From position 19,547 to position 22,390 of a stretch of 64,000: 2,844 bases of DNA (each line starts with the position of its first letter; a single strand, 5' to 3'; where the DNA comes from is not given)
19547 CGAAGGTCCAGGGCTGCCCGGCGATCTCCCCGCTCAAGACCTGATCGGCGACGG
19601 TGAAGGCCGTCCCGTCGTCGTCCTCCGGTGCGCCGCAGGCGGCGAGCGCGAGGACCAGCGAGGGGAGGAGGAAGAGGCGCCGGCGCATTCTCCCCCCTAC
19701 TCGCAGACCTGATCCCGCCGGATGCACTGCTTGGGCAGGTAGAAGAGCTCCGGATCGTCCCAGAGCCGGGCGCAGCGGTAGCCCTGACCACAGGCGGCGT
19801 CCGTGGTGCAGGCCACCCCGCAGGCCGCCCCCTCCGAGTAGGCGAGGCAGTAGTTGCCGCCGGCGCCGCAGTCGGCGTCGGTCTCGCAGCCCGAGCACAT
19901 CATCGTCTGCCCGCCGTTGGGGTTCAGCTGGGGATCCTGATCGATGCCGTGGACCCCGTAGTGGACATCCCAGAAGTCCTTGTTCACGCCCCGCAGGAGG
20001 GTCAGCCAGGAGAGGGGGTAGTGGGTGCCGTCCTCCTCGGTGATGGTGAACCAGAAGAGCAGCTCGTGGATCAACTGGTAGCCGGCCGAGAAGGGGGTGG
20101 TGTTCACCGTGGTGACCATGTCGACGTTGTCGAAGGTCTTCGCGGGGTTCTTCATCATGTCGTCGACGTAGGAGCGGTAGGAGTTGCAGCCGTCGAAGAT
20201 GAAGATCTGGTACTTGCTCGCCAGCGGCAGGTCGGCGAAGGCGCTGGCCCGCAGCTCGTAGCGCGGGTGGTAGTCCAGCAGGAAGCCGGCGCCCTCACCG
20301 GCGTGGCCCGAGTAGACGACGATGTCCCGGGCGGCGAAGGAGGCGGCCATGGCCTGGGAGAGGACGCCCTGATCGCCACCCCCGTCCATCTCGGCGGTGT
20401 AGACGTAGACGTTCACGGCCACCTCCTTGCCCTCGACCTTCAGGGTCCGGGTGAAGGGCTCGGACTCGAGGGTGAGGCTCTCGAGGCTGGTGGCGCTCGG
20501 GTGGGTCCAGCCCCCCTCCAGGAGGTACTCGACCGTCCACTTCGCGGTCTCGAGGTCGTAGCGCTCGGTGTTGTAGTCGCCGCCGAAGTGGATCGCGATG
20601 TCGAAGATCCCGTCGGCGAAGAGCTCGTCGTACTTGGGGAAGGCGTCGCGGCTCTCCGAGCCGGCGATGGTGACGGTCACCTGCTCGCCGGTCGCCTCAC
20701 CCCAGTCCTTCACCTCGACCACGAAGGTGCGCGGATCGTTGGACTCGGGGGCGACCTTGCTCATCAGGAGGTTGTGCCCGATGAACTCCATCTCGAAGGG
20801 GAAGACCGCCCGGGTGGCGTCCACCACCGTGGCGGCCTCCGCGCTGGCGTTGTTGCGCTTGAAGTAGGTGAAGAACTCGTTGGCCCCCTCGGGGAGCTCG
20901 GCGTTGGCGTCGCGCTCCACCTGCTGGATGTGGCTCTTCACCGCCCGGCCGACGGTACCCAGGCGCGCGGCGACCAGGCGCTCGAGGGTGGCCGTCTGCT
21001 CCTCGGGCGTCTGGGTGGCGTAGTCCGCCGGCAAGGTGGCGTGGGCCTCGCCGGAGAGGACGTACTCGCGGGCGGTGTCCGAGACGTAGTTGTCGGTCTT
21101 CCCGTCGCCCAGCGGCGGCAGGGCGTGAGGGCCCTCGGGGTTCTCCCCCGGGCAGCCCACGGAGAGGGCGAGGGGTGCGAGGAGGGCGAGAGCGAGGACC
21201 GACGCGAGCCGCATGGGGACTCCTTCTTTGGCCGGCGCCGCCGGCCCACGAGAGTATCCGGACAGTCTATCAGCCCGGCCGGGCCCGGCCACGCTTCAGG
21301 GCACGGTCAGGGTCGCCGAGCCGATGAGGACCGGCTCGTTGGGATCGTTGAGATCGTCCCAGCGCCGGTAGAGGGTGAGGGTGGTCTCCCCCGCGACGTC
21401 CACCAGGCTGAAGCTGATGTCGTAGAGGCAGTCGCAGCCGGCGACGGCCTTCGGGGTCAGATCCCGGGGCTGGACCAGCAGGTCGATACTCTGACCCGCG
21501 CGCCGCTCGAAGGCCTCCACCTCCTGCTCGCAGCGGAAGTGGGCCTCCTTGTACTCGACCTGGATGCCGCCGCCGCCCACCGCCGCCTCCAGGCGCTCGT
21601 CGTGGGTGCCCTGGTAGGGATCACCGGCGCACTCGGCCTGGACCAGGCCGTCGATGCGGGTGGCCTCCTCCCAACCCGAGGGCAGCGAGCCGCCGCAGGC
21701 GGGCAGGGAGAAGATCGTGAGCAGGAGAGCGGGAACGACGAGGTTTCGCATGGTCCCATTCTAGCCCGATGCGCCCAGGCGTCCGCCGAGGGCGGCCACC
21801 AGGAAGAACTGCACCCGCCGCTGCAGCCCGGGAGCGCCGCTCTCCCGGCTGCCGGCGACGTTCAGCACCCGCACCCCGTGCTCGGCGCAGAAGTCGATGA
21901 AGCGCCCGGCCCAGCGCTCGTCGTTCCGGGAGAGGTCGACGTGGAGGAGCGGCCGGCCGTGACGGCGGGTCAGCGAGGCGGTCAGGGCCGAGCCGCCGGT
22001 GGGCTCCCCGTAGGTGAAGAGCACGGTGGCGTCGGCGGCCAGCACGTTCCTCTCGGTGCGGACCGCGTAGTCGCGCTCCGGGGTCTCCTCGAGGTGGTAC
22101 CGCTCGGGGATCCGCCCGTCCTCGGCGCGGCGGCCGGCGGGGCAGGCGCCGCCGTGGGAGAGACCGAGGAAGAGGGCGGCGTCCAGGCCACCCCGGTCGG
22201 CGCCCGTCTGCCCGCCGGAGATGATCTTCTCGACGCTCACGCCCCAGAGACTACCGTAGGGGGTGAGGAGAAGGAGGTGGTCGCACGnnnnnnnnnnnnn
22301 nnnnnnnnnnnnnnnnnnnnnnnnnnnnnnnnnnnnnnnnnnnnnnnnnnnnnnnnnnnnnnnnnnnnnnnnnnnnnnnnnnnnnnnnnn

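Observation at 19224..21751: Three-gene lipoprotein operon: small lipoprotein / clan-CD-like Cys peptidase lipoprotein / small lipoprotein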

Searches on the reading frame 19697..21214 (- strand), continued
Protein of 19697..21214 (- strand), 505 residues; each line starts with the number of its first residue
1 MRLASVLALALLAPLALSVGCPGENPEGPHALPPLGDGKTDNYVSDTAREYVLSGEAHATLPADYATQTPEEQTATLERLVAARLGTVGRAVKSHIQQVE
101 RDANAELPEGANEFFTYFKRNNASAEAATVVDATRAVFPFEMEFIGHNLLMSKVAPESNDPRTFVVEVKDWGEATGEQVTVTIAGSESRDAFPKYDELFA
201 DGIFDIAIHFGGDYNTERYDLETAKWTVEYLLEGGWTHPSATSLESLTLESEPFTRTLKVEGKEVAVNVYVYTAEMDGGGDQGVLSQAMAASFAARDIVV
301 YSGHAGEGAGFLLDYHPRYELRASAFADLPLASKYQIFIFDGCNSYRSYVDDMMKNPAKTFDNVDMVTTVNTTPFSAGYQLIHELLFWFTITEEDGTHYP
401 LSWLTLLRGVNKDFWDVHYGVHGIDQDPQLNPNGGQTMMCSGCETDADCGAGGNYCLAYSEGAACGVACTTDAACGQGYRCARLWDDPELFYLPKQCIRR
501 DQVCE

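Call 55: search_protein_families(library=pfam, alignment_id=A2, max_evalue=0.01)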
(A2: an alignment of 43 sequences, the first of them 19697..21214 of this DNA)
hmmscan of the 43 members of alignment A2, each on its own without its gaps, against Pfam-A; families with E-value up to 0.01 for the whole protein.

A. member 1, window:19697-21214:- (505 aa): 0 families

B. families by the number of members that match (of 43 scanned): 2 families
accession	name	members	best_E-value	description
PF00932.25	LTD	7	4e-21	Lamin Tail Domain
PF04151.21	PPC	2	6.7e-06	Bacterial pre-peptidase C-terminal domain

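Call 56: search_protein_families(library=pfam, proteins=[P0231, P0238, P0246, P0281, P0283, P0290, P0292, P0215, P0240, P0261], max_evalue=0.01)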
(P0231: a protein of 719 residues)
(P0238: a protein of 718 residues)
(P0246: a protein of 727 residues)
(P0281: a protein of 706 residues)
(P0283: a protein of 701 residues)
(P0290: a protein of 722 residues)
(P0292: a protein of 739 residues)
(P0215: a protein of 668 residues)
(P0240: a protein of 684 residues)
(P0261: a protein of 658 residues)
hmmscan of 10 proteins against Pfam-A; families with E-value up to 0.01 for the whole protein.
P0231 (719 aa): 1 family
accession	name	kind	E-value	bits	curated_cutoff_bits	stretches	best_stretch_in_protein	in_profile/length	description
PF00932.25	LTD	-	1.5e-17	64.4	34.3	1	555-679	6-108/109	Lamin Tail Domain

P0238 (718 aa): 1 family
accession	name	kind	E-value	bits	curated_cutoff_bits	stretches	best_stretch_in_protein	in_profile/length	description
PF00932.25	LTD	-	4e-21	75.9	34.3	1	552-678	3-108/109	Lamin Tail Domain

P0246 (727 aa): 0 families

P0281 (706 aa): 1 family
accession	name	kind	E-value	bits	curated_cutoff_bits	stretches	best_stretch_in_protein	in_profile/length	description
PF00932.25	LTD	-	9.3e-21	74.7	34.3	1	543-663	3-106/109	Lamin Tail Domain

P0283 (701 aa): 1 family
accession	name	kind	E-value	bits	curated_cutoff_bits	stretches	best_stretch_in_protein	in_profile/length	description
PF00932.25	LTD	-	2.4e-14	54.1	34.3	1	557-661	22-108/109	Lamin Tail Domain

P0290 (722 aa): 1 family
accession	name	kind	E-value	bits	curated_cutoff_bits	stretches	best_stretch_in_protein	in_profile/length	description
PF00932.25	LTD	-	4.6e-15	56.4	34.3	1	558-682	5-108/109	Lamin Tail Domain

P0292 (739 aa): 0 families

P0215 (668 aa): 0 families

P0240 (684 aa): 0 families

P0261 (658 aa): 1 family
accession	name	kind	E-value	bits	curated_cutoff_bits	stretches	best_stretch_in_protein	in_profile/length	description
PF00932.25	LTD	-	1.7e-15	57.8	34.3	1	556-643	22-107/109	Lamin Tail Domain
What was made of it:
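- Distant relatives carry a lamin tail domain (LTD; C-terminal in the 6 of 7 that were mapped) or a PPC (pre-peptidase C-terminal) domain, both typical of secreted proteins (calls 55, 56).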

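Call 60: search_solved_structures(query=A2, max_evalue=10, show_alignments=4)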
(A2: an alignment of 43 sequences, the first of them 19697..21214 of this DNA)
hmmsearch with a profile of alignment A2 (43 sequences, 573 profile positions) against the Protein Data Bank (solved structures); distinct sequences matched with E-value up to 10: 19.
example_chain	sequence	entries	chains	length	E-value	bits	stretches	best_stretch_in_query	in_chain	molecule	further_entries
5i9f_A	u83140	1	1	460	4.7e-07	31.9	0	239-265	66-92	pentatricopeptide repeat protein dPPR-U10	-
5i9h_A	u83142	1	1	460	6.5e-07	31.5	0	239-265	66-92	pentatricopeptide repeat protein dPPR-U8G2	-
5i9d_A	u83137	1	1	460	1.1e-06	30.7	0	239-265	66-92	pentatricopeptide repeat protein dPPR-U8A2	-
5i9g_C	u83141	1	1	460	1.8e-06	30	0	239-265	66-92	pentatricopeptide repeat protein dPPR-U8C2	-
6een_B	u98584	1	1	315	2.2e-06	29.7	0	237-265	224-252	Designer Pentatricopeptide Protein dPPR10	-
5orm_A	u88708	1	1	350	3.6e-06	29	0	239-265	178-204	cPPR-Telo1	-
5orq_A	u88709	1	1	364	3.9e-06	28.9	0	239-265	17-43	cPPR-Telo1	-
6een_A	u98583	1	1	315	7.6e-06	28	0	237-265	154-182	Designer Pentatricopeptide Protein dPPR10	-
4pjq_A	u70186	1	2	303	4.5e-05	25.4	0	239-265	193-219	Pentatricopeptide repeat protein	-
4pjr_A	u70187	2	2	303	6.3e-05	24.9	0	239-265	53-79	Pentatricopeptide repeat protein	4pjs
6een_C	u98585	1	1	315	0.0001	24.2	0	237-265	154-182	Designer Pentatricopeptide Protein dPPR10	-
6een_D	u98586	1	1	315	0.00052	21.9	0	237-265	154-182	Designer Pentatricopeptide Protein dPPR10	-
4wn4_A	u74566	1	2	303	0.0006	21.7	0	239-265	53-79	Pentatricopeptide repeat protein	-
4wsl_A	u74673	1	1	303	0.0026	19.6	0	239-265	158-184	Pentatricopeptide repeat protein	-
4ozs_A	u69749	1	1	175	0.0054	18.5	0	237-265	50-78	Alpha solenoid protein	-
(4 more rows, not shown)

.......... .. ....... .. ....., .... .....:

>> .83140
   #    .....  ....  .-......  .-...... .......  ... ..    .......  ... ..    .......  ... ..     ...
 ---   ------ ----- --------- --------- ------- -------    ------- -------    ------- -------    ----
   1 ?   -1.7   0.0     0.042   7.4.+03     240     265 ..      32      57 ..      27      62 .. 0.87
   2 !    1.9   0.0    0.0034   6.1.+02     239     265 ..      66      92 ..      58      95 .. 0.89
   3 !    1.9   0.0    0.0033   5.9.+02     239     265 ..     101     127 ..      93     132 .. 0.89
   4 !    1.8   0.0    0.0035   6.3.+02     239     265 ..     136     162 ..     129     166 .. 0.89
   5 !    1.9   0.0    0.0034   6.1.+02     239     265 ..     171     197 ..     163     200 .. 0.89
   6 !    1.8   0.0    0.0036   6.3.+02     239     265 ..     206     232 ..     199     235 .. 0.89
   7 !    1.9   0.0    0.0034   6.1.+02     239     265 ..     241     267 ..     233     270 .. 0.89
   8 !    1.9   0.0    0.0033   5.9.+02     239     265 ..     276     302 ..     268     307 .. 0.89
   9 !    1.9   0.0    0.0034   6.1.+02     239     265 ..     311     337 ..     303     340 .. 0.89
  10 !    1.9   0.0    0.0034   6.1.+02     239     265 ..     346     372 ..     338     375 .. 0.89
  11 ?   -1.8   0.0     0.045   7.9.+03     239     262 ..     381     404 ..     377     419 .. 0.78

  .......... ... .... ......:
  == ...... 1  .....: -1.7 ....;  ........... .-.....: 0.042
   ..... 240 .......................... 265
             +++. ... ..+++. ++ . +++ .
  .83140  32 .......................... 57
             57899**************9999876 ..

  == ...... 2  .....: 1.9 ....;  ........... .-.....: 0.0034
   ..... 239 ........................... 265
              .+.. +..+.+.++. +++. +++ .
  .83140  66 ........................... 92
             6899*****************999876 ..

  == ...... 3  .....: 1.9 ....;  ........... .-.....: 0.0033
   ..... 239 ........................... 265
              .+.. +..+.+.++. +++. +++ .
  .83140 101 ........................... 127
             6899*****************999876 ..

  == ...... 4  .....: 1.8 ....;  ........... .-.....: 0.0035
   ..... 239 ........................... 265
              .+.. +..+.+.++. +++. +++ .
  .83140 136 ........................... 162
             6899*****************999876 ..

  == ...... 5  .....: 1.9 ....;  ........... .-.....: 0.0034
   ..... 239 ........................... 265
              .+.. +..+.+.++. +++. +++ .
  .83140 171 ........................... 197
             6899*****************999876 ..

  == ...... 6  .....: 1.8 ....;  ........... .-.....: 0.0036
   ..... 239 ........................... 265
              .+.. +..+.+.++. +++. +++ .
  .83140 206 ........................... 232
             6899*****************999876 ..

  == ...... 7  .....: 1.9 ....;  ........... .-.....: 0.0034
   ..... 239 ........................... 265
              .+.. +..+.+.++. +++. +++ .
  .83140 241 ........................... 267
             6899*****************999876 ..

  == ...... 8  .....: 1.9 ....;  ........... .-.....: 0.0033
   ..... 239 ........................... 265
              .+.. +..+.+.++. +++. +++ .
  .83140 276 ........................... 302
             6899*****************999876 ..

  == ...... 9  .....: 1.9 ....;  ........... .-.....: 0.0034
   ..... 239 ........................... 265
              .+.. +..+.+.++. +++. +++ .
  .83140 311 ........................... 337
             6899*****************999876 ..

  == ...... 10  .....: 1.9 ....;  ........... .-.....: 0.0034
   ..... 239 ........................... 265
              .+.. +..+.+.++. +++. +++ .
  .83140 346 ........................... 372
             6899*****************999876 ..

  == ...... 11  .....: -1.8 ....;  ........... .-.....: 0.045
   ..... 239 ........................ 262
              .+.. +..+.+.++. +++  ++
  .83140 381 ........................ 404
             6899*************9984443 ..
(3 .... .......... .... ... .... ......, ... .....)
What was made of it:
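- Tried and rejected: This is a summed-repeat artefact on a 27-residue helix and was rejected (call 60).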

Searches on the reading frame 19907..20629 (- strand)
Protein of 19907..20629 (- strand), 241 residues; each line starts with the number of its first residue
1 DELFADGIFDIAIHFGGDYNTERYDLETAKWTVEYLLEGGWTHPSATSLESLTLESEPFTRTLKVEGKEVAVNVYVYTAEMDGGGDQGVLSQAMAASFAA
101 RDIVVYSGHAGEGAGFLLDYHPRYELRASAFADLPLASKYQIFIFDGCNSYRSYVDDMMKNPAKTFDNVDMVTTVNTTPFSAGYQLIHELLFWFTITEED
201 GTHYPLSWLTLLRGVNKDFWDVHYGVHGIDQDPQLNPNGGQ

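Call 36: search_protein_families(library=pfam, max_evalue=10, proteins=[window:19907-20629:-])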
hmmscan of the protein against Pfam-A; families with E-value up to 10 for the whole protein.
seq(241 aa): 1 family
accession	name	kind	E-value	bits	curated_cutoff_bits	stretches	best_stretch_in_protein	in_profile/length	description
PF01364.23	Peptidase_C25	-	0.13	11.9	23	1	92-152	220-275/374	Peptidase family C25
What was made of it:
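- On Peptidase family C25 (gingipain), Pfam PF01364: The window protein scores 11.9 bits, E 0.13 (call 36).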

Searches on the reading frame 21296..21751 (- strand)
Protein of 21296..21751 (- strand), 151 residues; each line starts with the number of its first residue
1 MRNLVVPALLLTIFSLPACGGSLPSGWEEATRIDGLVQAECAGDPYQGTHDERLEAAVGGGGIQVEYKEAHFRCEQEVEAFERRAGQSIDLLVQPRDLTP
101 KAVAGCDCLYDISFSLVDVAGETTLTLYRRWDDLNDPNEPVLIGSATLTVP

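Call 3: search_protein_families(library=pfam, proteins=[window:21296-21751:-], max_evalue=0.1)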
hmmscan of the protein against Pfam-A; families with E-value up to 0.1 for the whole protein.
window:21296-21751:- (151 aa): 0 families

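Call 4: search_protein_families(library=ncbifam, proteins=[window:21296-21751:-], max_evalue=0.1)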
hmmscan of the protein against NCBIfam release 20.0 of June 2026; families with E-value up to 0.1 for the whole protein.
window:21296-21751:- (151 aa): 0 families

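Call 15: find_homologous_proteins(query=window:21296-21751:-)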
Query window:21296-21751:- (151 aa): 83 proteins with E <= 0.001 among 155 candidates.
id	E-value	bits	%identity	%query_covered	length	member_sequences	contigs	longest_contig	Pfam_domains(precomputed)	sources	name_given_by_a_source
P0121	7.7e-97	339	100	100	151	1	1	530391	-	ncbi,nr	ncbi:MAG: hypothetical protein P1V51_00720 [Deltaproteobacteria bacterium]|nr:hypothetical protein [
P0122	2.0e-71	257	75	89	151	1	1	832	-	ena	-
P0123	8.4e-51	190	63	88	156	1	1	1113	-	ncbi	-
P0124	2.3e-43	166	57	90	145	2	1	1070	-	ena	-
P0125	9.6e-43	164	56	95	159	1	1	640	-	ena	-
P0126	5.3e-42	161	57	88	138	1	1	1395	-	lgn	-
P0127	1.6e-41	160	54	96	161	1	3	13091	-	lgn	-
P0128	2.0e-41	159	52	92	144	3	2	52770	-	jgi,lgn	-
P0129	9.4e-41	157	51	91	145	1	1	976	-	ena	-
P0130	2.4e-40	156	55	85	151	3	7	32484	-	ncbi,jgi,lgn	jgi:hypothetical protein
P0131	2.4e-40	156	55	91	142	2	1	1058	-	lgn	-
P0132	4.1e-40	155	56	83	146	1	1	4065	-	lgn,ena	-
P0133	1.1e-39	154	52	93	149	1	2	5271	-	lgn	-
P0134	1.7e-39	153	50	99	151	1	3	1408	-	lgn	-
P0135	5.9e-39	151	51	98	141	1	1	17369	-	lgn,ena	-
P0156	2.9e-35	139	50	87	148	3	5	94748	-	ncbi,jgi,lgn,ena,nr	ncbi:MAG TPA: hypothetical protein DFS52_24820 [Myxococcales bacterium]|jgi:hypothetical protein|nr:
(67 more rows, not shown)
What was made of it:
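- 21296..21751 (-): Adjacent upstream gene for a 151-aa lipoprotein of a conserved but unannotated family. It is not a conserved partner of the protease. 83 homologues (call 15).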

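Call 18: find_encoding_contigs(protein=P0156, flank=5000, max_places=3)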
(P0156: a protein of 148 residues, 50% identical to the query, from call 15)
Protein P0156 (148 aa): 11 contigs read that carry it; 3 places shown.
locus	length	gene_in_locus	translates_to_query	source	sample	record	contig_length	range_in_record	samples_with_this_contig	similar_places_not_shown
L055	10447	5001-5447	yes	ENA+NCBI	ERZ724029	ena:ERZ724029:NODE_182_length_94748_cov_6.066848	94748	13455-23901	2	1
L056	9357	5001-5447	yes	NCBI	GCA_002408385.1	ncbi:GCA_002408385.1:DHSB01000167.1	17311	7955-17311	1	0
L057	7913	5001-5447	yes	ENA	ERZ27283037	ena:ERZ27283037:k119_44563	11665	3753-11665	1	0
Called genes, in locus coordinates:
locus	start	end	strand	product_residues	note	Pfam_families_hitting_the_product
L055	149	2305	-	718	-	PF00270:DEAD, PF00271:Helicase_C, PF16124:RecQ_Zn_bind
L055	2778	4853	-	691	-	PF00580:UvrD-helicase, PF13245:AAA_19, PF13604:AAA_30 (faint), PF13361:UvrD_C, PF13538:UvrD_C_2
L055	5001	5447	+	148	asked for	-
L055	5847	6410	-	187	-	PF00578:AhpC-TSA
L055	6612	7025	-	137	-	-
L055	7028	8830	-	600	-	PF13646:HEAT_2 (weak)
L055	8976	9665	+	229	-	PF00877:NLPC_P60 (faint), PF05257:CHAP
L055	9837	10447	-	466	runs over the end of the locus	-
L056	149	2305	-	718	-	PF00270:DEAD, PF00271:Helicase_C, PF16124:RecQ_Zn_bind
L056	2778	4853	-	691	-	PF00580:UvrD-helicase, PF13245:AAA_19, PF13604:AAA_30 (faint), PF13361:UvrD_C, PF13538:UvrD_C_2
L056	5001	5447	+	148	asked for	-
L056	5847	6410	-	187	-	PF00578:AhpC-TSA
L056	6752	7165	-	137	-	-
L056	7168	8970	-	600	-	PF13646:HEAT_2 (weak)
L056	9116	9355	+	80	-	?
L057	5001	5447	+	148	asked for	-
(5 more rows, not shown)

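Call 47: predict_structure(alignment_id=A3)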
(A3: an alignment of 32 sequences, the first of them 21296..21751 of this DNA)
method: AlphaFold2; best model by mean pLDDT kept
length: 151 residues; sequences in the alignment: 32
mean_pLDDT: 91.0   pTM: 0.82
mean pLDDT of the five models: 91.0, 90.8, 90.6, 90.3, 90.1
residues with pLDDT >= 90: 118; 70-90: 14; 50-70: 19; < 50: 0
segments of 3 or more residues with pLDDT < 50: none
pLDDT, mean of each block of 10 residues (from residue 1): 65 60 91 97 94 97 97 96 98 96 92 97 98 88 98 93
secondary structure, 60 per line:
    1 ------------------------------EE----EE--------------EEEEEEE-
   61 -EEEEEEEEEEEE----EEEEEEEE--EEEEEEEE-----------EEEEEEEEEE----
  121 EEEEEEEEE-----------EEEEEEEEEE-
elements in order: E53-59 E62-73 E78-85 E88-95 E107-116 E121-129 E141-150
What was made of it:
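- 21296..21751 (-): AF2 pLDDT 91, seven-strand β-sandwich (call 47).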

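Call 54: search_protein_families(library=padloc, proteins=[window:21296-21751:-], max_evalue=0.01)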
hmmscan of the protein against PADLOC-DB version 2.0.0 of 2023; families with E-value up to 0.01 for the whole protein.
window:21296-21751:- (151 aa): 0 families

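Call 61: find_related_loci(query=A3, collection=metagenome_contigs, flank=6000)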
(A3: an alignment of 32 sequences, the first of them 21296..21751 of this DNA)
Query A3 (151 aa) in metagenome_contigs; peptide patterns used: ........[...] (x = any residue, [..] = any of these).
62 stretches matched a pattern; 33 encode a relative of the query (tblastn E <= 1e-3); 33 distinct loci.
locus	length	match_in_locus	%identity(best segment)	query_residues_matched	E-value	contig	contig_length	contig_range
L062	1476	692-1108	51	9-151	2e-45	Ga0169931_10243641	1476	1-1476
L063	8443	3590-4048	50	1-150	3e-43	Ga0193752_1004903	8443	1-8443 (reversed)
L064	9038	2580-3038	50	1-150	3e-43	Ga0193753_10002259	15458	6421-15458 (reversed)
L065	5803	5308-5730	49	10-151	5e-43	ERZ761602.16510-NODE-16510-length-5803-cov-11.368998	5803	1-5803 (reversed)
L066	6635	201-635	50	11-150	2e-42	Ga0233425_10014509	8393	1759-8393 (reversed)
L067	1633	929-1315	51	23-151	6e-41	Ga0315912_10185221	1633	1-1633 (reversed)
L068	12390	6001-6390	50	20-151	4e-40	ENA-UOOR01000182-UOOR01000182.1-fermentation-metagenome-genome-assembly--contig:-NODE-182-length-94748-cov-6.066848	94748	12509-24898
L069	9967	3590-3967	52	23-148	1e-39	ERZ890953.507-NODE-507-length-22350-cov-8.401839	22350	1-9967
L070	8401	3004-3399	50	20-151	1e-39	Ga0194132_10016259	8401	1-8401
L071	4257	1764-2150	49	23-151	2e-38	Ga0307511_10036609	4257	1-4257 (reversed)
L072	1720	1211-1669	44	3-150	2e-38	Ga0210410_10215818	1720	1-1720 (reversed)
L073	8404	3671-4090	46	10-150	8e-38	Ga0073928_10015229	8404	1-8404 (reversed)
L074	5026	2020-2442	45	18-151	7e-37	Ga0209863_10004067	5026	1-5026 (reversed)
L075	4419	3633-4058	46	14-151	6e-37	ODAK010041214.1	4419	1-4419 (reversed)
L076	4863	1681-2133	43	10-151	6e-36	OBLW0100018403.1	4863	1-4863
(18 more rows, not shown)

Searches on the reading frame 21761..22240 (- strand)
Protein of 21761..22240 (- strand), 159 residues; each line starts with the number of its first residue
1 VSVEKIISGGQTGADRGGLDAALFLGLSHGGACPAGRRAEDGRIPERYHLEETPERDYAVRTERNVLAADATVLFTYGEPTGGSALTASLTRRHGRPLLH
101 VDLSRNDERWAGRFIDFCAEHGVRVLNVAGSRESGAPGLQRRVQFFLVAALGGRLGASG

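Call 3: search_protein_families(library=pfam, proteins=[window:21761-22240:-], max_evalue=0.1)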
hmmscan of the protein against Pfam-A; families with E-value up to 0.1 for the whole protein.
window:21761-22240:- (159 aa): 2 families
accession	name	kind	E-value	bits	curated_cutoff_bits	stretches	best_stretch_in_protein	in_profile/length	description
PF12694.12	cpYpsA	-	1.4e-50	171.2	26.2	1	6-149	1-143/145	Circularly permutated YpsA SLOG family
PF02481.21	DNA_processg_A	-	0.027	14.1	29.6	1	47-112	133-198/212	DNA recombination-mediator protein A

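Call 4: search_protein_families(library=ncbifam, proteins=[window:21761-22240:-], max_evalue=0.1)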
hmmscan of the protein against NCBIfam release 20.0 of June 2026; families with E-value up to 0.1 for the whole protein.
window:21761-22240:- (159 aa): 1 family
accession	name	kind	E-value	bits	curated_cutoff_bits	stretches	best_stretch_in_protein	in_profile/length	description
TIGR00732.1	dprA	equivalog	0.0048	16.1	191.15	1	47-113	133-199/220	DNA-processing protein DprA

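Call 54: search_protein_families(library=padloc, proteins=[window:21761-22240:-], max_evalue=0.01)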
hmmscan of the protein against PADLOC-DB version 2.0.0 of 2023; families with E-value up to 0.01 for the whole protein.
window:21761-22240:- (159 aa): 0 families
